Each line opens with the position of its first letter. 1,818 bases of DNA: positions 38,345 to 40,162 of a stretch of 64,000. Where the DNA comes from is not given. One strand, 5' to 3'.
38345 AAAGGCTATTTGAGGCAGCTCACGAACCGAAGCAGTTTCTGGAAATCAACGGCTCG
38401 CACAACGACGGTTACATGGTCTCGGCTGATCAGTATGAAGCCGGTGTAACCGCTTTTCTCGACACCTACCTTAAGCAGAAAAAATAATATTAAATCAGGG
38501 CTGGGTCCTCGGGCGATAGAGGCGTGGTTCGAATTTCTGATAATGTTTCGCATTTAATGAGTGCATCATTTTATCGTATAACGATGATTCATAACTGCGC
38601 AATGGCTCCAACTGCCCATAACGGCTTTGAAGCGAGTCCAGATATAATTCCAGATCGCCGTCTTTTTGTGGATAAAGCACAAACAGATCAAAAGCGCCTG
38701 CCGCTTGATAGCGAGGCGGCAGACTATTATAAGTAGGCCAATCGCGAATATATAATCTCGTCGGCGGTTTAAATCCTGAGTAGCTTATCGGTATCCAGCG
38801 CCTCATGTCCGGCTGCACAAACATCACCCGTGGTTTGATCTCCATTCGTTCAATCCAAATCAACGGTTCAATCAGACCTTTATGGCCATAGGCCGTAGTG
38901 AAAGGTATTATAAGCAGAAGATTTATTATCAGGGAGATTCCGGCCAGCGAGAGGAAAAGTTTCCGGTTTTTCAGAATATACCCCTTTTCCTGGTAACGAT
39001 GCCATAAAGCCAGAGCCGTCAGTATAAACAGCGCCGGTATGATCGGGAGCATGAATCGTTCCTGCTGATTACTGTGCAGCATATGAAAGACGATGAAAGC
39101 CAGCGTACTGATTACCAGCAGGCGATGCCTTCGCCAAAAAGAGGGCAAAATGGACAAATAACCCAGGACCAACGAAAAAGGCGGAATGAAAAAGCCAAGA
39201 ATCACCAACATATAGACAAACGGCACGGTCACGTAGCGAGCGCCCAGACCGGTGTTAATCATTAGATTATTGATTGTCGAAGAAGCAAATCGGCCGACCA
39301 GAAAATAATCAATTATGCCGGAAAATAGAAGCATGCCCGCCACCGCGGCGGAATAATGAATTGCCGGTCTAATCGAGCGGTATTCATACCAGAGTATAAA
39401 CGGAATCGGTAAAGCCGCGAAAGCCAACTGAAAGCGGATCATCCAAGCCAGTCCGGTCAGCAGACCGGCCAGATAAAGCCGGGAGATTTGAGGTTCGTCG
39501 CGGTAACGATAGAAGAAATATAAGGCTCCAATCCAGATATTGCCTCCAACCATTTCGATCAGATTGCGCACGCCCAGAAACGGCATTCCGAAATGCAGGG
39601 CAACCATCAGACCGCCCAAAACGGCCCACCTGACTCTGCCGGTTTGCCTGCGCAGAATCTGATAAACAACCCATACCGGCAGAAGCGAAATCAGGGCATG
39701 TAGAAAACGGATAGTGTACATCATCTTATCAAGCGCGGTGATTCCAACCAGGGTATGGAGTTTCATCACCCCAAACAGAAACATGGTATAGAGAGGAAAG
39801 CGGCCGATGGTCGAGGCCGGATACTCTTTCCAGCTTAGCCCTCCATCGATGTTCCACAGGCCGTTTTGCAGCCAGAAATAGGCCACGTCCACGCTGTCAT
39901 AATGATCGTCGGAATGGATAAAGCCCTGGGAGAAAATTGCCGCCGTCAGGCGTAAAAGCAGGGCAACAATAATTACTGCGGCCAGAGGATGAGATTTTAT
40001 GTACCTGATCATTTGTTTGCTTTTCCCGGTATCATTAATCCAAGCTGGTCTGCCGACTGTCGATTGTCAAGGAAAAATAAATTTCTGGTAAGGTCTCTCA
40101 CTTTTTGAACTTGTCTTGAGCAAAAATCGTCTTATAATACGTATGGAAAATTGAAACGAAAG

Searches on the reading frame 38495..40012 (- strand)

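Call 32: search_protein_families(library=pfam, proteins=[window:38495-40012:-], max_evalue=0.0001)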
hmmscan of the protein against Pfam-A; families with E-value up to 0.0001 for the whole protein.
window:38495-40012:- (505 aa): 1 family
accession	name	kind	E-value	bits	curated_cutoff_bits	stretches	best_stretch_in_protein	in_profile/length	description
PF13231.12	PMT_2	-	4.4e-12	46.9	26.1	1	94-231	16-155/160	Dolichyl-phosphate-mannose-protein mannosyltransferase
